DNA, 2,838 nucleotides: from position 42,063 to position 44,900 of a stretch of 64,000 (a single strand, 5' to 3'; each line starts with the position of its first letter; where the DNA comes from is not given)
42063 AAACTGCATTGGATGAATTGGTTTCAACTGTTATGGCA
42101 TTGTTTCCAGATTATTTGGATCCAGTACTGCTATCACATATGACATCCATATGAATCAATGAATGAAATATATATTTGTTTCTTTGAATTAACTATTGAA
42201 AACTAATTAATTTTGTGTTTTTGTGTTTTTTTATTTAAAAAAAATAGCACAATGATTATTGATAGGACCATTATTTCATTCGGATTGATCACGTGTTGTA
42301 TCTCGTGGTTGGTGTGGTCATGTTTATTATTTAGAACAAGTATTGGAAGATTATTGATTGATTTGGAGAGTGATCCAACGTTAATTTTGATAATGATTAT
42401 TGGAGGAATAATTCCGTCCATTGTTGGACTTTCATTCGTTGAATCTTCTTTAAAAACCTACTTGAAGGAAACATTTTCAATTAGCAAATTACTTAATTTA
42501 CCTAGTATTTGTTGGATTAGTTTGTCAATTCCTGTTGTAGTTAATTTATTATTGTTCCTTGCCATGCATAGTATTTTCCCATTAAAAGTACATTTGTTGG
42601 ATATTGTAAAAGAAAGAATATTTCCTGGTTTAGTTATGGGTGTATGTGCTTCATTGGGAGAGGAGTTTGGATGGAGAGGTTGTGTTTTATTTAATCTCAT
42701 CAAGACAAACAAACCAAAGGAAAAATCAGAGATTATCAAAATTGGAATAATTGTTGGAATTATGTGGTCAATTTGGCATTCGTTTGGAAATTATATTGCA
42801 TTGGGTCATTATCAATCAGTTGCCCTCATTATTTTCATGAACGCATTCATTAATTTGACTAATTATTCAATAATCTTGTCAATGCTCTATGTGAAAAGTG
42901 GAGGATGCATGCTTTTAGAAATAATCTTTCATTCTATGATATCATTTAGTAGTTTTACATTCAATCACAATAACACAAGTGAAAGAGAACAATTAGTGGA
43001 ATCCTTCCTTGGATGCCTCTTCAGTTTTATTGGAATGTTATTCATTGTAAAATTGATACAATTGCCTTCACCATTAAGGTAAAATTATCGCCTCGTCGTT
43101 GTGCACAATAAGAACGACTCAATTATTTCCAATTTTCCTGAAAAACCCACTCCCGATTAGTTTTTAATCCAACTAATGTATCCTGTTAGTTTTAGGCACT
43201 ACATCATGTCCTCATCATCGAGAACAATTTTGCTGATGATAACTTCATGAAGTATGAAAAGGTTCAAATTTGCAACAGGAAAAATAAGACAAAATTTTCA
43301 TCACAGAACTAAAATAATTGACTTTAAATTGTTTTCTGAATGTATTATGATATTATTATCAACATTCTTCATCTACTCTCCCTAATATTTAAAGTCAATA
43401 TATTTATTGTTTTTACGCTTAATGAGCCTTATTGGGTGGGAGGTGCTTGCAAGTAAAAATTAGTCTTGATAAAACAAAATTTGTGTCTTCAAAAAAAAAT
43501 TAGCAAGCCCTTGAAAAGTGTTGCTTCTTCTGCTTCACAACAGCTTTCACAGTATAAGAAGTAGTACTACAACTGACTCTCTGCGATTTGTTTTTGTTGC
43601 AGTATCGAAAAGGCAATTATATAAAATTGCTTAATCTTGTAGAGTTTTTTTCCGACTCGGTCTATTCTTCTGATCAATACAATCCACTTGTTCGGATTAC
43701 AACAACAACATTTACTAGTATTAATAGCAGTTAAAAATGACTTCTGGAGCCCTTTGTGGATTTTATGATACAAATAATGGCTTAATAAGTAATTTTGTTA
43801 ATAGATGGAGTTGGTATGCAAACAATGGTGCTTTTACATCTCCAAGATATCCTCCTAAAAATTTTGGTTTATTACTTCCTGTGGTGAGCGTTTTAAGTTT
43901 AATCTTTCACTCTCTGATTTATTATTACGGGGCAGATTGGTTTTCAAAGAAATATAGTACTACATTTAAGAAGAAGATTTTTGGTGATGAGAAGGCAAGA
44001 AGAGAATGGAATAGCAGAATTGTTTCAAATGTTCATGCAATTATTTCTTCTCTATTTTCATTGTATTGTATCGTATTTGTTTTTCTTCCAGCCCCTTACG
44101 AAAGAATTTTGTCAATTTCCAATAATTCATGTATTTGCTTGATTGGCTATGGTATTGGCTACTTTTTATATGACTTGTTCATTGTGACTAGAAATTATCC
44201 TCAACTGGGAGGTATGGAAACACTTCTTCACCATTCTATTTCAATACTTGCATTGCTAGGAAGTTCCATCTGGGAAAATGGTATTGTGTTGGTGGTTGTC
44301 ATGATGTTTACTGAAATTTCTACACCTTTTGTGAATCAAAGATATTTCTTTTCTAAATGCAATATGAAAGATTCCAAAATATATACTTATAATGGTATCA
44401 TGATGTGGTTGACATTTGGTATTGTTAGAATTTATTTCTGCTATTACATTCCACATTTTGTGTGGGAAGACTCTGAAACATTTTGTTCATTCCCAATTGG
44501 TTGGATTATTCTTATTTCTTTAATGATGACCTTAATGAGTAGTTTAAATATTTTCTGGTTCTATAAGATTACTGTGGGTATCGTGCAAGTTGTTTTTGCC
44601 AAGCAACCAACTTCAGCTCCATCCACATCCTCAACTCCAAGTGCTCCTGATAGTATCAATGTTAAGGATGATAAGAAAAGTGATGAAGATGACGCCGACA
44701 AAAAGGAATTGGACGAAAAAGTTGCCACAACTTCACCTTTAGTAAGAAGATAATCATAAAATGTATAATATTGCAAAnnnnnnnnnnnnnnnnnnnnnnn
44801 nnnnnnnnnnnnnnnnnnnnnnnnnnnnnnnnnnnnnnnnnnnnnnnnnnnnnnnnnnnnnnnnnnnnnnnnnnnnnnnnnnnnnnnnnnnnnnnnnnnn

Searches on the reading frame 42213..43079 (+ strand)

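Call 20: search_protein_families(library=pfam, proteins=[window:42213-43079:+], max_evalue=0.001)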
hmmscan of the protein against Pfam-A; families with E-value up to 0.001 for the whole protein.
window:42213-43079:+ (289 aa): 1 family
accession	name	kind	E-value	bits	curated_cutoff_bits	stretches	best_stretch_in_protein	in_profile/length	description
PF02517.21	Rce1-like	-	4.8e-09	36.8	22.4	1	136-244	5-91/93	Type II CAAX prenyl endopeptidase Rce1-like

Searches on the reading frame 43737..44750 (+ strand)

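Call 20: search_protein_families(library=pfam, proteins=[window:43737-44750:+], max_evalue=0.001)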
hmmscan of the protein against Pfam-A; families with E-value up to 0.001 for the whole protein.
window:43737-44750:+ (338 aa): 1 family
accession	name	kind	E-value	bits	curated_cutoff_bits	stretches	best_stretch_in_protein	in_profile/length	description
PF03798.21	TRAM_LAG1_CLN8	-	2.1e-25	90.3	24.6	1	90-279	1-197/198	TLC domain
